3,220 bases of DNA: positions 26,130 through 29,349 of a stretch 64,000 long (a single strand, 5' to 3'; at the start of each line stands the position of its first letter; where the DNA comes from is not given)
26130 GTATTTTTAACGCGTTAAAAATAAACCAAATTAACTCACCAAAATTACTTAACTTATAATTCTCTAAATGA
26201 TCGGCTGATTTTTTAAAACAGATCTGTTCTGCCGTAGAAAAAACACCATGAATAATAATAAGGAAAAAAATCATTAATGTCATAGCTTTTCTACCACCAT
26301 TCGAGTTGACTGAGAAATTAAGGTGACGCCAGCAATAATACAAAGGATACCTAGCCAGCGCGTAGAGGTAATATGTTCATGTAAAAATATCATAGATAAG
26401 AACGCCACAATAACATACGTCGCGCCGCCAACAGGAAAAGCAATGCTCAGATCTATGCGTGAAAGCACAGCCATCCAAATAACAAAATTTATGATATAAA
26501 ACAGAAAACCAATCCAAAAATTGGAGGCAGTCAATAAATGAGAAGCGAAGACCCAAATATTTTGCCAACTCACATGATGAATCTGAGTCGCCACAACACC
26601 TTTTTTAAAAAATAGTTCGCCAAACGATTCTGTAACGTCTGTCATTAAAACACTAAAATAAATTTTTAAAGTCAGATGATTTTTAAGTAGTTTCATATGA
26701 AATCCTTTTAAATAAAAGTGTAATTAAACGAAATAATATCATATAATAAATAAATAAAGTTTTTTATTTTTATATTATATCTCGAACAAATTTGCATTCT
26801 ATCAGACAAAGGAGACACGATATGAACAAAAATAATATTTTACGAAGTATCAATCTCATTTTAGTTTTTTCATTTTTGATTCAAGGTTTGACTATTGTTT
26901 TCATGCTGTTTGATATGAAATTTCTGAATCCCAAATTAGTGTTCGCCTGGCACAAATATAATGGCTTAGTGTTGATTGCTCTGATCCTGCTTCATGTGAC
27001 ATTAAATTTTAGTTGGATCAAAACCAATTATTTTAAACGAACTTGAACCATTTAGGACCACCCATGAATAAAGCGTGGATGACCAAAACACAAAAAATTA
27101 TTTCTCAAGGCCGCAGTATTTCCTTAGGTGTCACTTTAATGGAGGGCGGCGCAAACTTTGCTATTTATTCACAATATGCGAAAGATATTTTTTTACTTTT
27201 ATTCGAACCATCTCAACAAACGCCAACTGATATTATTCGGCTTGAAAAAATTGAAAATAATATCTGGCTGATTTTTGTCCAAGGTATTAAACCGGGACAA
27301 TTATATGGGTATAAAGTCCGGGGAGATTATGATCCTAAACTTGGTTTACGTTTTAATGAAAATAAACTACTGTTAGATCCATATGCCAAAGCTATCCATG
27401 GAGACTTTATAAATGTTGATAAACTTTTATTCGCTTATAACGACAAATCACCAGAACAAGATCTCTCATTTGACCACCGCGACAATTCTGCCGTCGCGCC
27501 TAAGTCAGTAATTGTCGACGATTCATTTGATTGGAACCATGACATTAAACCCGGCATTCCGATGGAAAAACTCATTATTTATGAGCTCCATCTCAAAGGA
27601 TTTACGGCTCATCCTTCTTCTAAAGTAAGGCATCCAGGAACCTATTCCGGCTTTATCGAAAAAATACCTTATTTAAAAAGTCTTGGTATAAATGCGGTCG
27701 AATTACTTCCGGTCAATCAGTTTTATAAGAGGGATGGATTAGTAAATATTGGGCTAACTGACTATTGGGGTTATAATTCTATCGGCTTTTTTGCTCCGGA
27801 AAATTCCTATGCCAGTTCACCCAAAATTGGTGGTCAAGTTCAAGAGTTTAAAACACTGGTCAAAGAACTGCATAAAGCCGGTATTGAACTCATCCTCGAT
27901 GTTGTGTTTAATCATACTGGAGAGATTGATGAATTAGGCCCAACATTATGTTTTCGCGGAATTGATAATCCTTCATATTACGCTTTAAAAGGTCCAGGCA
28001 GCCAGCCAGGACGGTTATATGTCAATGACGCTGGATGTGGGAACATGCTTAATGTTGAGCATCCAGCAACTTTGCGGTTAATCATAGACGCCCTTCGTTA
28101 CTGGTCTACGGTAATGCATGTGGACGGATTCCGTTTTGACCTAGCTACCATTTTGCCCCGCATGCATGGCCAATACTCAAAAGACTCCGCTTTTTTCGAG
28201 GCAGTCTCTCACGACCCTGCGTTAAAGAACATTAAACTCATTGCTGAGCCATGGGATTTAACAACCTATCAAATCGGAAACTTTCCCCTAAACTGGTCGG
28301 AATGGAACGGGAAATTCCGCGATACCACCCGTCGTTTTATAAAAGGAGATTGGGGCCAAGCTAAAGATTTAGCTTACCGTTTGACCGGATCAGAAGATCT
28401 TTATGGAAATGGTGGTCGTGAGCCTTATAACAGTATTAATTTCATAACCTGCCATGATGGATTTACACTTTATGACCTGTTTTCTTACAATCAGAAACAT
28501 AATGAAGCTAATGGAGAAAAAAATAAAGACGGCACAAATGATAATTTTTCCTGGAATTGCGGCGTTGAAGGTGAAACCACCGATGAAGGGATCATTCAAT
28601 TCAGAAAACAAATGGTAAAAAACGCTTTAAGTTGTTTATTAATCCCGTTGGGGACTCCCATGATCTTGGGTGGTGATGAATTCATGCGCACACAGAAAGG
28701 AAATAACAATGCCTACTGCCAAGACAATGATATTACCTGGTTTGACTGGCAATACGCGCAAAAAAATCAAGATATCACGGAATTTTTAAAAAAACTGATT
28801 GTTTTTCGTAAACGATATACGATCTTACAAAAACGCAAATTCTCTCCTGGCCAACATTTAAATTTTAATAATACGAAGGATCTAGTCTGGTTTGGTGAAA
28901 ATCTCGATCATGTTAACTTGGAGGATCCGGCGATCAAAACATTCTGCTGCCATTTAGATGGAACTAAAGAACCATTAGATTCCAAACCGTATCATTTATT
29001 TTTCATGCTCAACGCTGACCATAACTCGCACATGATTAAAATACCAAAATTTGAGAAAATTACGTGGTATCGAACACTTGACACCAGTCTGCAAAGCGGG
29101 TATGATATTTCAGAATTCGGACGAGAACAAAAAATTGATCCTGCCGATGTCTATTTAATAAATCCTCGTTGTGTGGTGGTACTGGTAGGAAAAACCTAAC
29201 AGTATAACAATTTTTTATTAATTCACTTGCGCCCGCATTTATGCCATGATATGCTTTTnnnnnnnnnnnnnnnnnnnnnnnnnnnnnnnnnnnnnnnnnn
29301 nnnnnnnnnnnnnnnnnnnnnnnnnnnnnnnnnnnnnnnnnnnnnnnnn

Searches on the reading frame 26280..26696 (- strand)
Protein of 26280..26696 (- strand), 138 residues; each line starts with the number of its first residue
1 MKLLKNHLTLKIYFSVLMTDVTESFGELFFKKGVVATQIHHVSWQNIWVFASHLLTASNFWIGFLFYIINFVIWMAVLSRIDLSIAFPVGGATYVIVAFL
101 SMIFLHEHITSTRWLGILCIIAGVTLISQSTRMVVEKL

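Call 4: search_protein_families(library=pfam, proteins=[window:26280-26696:-])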
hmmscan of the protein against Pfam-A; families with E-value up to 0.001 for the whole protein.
window:26280-26696:- (138 aa): 2 families
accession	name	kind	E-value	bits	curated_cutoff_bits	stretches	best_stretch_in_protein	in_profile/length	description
PF00892.27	EamA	-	1.6e-09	38.6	28.2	1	61-128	67-134/135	EamA-like transporter family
PF10639.15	TMEM234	-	1.4e-06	28.8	30.1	1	30-127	15-112/113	Putative transmembrane family 234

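Call 5: search_protein_families(library=ncbifam, proteins=[window:26280-26696:-])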
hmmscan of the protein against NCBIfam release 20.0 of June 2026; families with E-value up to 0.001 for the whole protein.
window:26280-26696:- (138 aa): 5 families
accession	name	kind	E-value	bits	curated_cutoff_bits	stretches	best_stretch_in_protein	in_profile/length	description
NF002816.2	PRK02971.1-2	equivalog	4.2e-10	40.1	99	1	24-130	11-119/120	4-amino-4-deoxy-L-arabinose-phosphoundecaprenol flippase subunit ArnF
NF011625.2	PRK15051.1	equivalog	7.4e-08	32.6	92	1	60-129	38-109/111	4-amino-4-deoxy-L-arabinose-phosphoundecaprenol flippase subunit ArnE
TIGR03340.1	phn_DUF6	hypoth_equivalog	3e-05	23.8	288.15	1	33-132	44-138/281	phosphonate utilization associated putative membrane protein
TIGR00950.1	2A78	equivalog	0.00017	21.1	230.2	1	58-124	197-263/264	carboxylate/amino acid/amine transporter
NF051481.1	EbrA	exception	0.00047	20.5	160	1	66-127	40-102/104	SMR family multidrug efflux transporter EbrA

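Call 75: search_protein_families(library=padloc, proteins=[window:26280-26696:-], max_evalue=0.001)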
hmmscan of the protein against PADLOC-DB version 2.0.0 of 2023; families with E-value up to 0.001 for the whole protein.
window:26280-26696:- (138 aa): 0 families

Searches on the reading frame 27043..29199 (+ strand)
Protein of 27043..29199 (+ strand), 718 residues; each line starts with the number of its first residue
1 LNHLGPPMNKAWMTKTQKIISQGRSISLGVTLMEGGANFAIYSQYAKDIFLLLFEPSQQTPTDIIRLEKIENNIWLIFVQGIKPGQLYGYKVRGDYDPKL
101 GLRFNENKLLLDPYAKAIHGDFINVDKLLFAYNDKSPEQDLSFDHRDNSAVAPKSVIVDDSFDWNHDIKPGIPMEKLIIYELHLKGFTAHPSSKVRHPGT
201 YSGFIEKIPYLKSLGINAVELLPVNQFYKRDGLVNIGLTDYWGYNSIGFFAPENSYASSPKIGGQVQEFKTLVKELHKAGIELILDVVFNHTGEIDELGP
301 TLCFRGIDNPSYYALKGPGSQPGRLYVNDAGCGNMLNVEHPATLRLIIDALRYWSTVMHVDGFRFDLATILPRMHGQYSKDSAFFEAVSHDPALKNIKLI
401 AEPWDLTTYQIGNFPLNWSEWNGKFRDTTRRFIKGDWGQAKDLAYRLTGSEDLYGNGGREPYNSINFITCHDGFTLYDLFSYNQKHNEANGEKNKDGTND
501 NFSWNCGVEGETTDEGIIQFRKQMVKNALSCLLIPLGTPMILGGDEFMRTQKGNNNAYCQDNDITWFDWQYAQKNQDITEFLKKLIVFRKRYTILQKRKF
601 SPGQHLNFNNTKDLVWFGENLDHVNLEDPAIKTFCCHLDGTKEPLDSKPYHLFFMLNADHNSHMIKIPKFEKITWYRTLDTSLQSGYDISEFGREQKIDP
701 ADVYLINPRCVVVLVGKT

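Call 8: search_protein_families(library=pfam, proteins=[window:27043-29199:+])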
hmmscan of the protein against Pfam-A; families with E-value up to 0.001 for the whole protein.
window:27043-29199:+ (718 aa): 3 families
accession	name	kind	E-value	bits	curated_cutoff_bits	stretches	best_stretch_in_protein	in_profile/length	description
PF00128.31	Alpha-amylase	-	4.8e-18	66.1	22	1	196-294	13-94/446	Alpha amylase, catalytic domain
PF02922.24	CBM_48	-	7.3e-13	49.1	22.4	1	28-115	2-83/83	Carbohydrate-binding module 48 (Isoamylase N-terminal domain)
PF21156.3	ISOA1-3_C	-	0.00022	21.8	27.3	1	647-689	26-68/106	Isoamylase 1-3, C-terminal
